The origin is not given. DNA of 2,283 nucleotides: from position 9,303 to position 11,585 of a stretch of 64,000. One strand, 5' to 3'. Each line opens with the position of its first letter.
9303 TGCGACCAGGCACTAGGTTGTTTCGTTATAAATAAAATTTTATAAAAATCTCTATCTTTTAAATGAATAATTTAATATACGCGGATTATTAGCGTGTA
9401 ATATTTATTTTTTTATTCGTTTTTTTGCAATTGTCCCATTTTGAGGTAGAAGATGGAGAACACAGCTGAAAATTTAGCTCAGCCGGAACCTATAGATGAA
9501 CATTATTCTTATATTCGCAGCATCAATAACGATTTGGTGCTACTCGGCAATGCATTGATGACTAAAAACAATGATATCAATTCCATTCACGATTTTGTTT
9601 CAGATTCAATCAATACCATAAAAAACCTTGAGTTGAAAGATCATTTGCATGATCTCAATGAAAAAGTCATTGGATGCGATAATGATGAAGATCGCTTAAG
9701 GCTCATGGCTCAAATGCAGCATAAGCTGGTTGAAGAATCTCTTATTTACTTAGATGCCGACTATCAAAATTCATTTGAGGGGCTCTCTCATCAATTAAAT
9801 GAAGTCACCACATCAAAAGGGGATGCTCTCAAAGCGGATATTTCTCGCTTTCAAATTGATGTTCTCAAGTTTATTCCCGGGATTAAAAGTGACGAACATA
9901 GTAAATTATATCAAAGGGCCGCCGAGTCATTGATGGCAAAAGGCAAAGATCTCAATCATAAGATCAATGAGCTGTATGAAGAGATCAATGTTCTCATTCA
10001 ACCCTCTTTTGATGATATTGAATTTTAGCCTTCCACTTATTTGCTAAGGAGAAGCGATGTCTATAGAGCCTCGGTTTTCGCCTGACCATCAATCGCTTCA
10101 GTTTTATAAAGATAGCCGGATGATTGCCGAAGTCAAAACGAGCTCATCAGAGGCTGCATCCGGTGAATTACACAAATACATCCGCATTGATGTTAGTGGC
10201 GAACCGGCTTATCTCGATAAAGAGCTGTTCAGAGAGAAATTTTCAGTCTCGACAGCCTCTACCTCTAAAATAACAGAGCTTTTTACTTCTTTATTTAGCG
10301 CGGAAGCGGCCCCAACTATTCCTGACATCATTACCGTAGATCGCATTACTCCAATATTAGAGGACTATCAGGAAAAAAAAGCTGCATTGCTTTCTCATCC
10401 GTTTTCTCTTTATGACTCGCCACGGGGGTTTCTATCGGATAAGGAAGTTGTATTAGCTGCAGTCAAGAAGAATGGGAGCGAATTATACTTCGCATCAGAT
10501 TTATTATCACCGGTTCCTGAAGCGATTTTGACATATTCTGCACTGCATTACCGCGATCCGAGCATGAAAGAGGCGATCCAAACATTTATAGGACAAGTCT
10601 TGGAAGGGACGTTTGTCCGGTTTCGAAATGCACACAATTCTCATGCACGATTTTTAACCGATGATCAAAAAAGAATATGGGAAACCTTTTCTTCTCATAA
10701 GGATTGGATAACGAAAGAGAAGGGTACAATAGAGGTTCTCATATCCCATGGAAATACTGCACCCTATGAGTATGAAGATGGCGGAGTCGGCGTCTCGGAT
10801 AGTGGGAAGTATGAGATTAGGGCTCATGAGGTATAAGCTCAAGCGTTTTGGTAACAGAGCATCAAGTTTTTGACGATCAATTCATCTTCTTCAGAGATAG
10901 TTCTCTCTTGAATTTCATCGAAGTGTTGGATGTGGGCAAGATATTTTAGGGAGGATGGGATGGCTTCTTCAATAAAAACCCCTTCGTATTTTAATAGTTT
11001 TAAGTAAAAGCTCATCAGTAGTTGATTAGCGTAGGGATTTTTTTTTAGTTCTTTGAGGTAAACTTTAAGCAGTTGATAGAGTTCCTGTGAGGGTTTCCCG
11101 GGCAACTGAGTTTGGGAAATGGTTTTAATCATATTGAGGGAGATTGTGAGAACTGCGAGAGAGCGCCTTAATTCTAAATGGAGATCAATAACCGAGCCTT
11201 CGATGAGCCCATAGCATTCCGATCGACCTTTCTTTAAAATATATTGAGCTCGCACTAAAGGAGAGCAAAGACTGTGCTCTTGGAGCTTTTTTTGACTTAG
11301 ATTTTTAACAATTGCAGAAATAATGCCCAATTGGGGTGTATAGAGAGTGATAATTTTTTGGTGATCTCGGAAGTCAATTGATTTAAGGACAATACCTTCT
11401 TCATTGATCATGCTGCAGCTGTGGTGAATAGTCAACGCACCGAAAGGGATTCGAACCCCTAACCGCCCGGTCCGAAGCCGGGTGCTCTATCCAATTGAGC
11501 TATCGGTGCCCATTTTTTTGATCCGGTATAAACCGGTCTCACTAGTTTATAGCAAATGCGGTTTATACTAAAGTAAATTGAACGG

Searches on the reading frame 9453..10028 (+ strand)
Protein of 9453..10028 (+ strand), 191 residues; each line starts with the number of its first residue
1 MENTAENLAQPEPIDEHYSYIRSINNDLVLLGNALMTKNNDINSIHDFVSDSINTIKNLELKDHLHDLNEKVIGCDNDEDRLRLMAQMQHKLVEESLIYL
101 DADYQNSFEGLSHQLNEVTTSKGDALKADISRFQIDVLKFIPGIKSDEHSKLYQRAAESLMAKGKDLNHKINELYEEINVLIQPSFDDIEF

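Call 24: search_protein_families(library=pfam, proteins=[window:9453-10028:+], max_evalue=0.01)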
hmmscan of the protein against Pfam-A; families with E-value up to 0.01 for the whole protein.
window:9453-10028:+ (191 aa): 0 families

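Call 90: find_encoding_contigs(protein=window:9453-10028:+, flank=10000, max_places=4)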
Protein window:9453-10028:+ (191 aa): 1 contig read that carries it; 1 place shown.
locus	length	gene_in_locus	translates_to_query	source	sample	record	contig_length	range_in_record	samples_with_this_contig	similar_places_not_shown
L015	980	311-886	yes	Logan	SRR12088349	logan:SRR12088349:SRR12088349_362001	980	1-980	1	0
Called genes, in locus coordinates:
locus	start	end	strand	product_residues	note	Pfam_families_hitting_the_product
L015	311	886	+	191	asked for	-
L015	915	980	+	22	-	?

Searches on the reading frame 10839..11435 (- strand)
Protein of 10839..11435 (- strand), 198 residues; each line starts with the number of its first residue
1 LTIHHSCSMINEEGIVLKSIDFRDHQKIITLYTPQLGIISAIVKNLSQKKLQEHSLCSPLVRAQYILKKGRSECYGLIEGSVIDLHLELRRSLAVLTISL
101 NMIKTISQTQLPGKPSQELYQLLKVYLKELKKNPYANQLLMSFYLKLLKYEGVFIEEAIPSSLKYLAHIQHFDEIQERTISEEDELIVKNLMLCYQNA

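Call 24: search_protein_families(library=pfam, proteins=[window:10839-11435:-], max_evalue=0.01)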
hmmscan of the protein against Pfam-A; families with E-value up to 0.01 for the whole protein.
window:10839-11435:- (198 aa): 2 families
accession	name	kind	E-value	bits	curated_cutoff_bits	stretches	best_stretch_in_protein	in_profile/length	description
PF11967.14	RecO_N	-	1.5e-12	47.8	27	1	10-84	4-78/80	Recombination protein O N terminal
PF02565.21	RecO_C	-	6e-06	26.5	22.1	1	93-154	4-65/157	Recombination protein O C terminal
